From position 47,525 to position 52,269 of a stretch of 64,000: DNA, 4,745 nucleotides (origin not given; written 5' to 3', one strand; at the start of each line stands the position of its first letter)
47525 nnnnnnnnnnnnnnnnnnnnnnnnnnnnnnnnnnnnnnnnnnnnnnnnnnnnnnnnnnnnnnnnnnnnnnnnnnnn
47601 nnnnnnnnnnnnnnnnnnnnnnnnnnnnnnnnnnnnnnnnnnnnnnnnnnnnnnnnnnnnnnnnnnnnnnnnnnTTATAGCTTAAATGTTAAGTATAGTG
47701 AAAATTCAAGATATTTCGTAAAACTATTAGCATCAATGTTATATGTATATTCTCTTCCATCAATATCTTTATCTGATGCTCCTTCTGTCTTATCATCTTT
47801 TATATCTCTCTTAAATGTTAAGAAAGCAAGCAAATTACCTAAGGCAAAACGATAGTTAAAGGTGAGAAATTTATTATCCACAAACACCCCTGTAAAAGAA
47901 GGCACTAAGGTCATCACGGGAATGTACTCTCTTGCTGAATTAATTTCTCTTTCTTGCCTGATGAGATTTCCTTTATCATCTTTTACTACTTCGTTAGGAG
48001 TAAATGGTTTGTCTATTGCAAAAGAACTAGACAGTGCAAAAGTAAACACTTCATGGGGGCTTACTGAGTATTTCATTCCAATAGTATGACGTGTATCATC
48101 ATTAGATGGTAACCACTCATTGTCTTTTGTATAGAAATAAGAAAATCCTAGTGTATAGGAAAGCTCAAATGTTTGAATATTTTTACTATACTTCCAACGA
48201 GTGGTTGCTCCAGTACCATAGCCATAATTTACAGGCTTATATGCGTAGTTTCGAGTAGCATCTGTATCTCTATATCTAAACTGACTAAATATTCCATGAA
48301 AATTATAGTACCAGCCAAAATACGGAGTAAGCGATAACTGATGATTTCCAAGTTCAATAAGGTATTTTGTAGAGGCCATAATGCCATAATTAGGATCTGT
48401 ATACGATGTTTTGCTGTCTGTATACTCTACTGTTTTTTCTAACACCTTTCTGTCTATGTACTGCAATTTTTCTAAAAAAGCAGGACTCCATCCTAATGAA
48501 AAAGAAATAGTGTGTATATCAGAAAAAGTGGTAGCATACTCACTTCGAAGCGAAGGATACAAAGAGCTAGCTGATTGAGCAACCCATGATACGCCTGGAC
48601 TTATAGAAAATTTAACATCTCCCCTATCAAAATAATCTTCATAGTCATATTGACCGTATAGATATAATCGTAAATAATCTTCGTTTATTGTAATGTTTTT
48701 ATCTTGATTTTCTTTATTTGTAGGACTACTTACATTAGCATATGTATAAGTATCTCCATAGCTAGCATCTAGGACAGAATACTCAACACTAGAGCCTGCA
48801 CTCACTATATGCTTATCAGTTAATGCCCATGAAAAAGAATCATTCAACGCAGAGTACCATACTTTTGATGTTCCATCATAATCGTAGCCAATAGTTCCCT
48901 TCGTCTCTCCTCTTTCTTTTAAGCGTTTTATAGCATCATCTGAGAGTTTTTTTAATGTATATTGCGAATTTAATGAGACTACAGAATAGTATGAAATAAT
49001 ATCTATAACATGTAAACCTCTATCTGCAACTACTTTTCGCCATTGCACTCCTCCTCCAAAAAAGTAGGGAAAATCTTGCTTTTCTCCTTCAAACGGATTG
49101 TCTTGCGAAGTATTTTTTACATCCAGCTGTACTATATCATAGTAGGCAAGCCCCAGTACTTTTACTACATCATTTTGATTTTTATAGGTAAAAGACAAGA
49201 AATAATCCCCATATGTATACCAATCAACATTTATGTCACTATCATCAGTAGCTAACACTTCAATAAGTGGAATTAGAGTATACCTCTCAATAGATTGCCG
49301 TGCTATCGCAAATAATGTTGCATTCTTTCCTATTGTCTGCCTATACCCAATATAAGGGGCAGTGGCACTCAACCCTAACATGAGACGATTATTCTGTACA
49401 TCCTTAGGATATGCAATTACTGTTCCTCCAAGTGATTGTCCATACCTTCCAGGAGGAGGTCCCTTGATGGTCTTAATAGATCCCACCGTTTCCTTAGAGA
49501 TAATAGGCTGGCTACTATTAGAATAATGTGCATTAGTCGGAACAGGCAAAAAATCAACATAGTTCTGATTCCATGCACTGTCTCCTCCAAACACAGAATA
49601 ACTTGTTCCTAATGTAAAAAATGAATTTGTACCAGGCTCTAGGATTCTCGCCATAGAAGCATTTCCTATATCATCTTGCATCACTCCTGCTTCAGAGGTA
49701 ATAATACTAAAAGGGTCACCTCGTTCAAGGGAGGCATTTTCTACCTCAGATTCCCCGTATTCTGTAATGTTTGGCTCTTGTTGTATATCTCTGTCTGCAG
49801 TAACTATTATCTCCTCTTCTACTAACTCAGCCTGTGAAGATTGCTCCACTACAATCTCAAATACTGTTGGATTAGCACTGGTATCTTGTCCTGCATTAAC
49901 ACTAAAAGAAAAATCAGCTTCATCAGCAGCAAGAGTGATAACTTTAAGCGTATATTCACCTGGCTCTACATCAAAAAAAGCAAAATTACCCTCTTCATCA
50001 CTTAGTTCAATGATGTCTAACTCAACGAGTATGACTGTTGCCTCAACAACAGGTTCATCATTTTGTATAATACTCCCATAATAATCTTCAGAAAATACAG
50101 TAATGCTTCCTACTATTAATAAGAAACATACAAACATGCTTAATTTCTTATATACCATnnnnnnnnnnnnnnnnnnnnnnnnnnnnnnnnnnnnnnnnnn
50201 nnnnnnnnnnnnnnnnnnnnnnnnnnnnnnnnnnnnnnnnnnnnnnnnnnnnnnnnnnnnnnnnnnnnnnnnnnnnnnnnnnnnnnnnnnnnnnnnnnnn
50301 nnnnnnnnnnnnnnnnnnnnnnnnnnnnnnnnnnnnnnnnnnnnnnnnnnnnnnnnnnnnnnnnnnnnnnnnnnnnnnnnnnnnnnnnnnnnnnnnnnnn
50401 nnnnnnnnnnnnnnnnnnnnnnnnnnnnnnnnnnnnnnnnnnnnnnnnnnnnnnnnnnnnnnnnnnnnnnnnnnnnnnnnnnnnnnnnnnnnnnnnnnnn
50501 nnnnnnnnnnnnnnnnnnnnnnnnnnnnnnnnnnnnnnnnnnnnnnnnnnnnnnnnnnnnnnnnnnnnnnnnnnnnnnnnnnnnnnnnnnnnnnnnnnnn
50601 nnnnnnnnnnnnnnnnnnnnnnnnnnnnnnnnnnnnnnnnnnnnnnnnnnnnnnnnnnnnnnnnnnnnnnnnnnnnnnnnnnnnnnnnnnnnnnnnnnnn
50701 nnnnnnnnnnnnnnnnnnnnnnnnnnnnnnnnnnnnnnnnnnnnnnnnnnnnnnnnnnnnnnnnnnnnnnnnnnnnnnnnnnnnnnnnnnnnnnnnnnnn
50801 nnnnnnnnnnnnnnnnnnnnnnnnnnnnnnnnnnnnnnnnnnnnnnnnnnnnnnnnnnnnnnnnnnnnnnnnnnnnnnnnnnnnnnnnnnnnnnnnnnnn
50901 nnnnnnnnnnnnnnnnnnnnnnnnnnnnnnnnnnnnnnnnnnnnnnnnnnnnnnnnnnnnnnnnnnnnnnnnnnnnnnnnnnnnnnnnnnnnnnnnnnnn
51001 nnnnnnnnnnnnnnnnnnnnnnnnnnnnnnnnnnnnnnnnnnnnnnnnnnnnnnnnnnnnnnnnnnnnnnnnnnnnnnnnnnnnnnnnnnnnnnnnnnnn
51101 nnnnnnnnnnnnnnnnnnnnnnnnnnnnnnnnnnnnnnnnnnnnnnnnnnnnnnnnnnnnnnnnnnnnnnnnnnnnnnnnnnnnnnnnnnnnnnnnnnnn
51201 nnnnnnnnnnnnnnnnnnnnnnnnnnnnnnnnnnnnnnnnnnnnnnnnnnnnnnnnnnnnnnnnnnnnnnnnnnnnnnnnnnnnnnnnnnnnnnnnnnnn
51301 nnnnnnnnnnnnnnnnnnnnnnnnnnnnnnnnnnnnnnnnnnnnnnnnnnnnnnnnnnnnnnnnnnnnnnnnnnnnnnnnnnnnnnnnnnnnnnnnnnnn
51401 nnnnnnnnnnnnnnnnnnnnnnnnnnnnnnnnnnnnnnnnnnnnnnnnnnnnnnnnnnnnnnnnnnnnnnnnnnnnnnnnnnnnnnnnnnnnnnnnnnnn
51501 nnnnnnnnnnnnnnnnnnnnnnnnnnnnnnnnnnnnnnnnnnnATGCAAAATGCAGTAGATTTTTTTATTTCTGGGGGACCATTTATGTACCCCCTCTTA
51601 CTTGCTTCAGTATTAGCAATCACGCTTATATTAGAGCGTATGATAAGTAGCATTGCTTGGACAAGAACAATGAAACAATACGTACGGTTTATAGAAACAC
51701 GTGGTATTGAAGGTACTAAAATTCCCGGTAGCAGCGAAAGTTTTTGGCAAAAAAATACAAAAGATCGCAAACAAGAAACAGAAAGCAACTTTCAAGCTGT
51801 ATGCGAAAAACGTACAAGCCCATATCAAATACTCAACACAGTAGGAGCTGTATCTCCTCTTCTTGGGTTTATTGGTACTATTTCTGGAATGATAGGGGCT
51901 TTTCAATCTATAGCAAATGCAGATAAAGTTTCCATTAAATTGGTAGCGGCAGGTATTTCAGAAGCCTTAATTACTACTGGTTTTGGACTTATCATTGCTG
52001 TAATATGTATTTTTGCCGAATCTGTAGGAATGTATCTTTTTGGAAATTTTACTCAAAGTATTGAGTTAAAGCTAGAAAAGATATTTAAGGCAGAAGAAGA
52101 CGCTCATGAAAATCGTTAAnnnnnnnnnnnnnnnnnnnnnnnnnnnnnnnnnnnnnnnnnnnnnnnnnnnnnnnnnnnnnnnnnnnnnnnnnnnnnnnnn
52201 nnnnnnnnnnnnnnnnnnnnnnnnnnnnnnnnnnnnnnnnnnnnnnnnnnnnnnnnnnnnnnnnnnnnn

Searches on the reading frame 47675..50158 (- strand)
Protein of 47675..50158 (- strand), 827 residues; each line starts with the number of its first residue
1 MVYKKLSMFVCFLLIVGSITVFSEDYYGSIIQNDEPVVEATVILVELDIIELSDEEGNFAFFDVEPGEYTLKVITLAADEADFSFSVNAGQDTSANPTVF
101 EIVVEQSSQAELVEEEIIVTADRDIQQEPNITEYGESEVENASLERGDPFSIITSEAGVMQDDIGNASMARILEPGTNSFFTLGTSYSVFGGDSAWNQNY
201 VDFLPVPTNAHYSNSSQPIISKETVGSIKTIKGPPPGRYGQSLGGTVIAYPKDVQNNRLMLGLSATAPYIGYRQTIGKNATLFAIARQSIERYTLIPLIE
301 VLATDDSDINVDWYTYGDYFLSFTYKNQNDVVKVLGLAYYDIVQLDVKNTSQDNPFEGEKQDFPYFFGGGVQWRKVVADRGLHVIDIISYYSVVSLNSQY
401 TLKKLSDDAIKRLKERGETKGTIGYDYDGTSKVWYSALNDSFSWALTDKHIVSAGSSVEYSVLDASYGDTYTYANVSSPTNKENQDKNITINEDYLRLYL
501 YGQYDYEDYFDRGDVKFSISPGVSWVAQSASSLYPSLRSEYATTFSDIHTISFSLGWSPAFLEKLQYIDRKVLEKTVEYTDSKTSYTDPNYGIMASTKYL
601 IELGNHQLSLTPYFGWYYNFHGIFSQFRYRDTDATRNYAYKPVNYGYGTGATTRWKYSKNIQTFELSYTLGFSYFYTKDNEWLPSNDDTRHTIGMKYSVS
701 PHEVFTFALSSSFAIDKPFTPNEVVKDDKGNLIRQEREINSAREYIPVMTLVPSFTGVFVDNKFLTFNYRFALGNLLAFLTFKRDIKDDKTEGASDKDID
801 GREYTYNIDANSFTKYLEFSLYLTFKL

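Call 43: search_protein_families(library=ncbifam, proteins=[window:47675-50158:-], max_evalue=0.00001)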
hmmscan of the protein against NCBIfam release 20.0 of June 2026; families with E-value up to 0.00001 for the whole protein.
window:47675-50158:- (827 aa): 0 families

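Call 47: search_protein_families(library=pfam, proteins=[window:47675-50158:-], max_evalue=0.01)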
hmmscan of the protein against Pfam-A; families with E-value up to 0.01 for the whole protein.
window:47675-50158:- (827 aa): 2 families
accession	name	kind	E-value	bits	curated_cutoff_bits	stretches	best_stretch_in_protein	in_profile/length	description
PF13715.12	CarbopepD_reg_2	-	1.6e-05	25.3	32.2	1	28-93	3-70/88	CarboxypepD_reg-like domain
PF13620.12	CarboxypepD_reg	-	2.2e-05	25.1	32.3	1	33-98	10-80/82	Carboxypeptidase regulatory-like domain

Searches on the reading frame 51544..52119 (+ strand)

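Call 43: search_protein_families(library=ncbifam, proteins=[window:51544-52119:+], max_evalue=0.00001)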
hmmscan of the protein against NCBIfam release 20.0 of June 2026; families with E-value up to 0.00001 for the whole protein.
window:51544-52119:+ (191 aa): 6 families
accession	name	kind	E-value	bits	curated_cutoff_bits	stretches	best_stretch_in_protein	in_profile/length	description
TIGR02796.1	tolQ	equivalog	6.5e-16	58.7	221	1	83-157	112-187/216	protein TolQ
TIGR02797.1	exbB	equivalog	4.2e-13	49.6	206.2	1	93-155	118-180/211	tonB-system energizer ExbB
NF008066.0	PRK10801.1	equivalog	6.7e-12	45.4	403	1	95-158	128-191/230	Tol-Pal system protein TolQ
NF007722.0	PRK10414.1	equivalog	1e-11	44.8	402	1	81-160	117-201/244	tol-pal system-associated acyl-CoA thioesterase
TIGR02805.1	exbB2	equivalog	1.9e-07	31.3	135.35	1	88-157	49-118/138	TonB-system energizer ExbB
NF005997.1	PRK08124.1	equivalog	9.8e-06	24.7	340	0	80-150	130-195/259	flagellar motor stator protein MotA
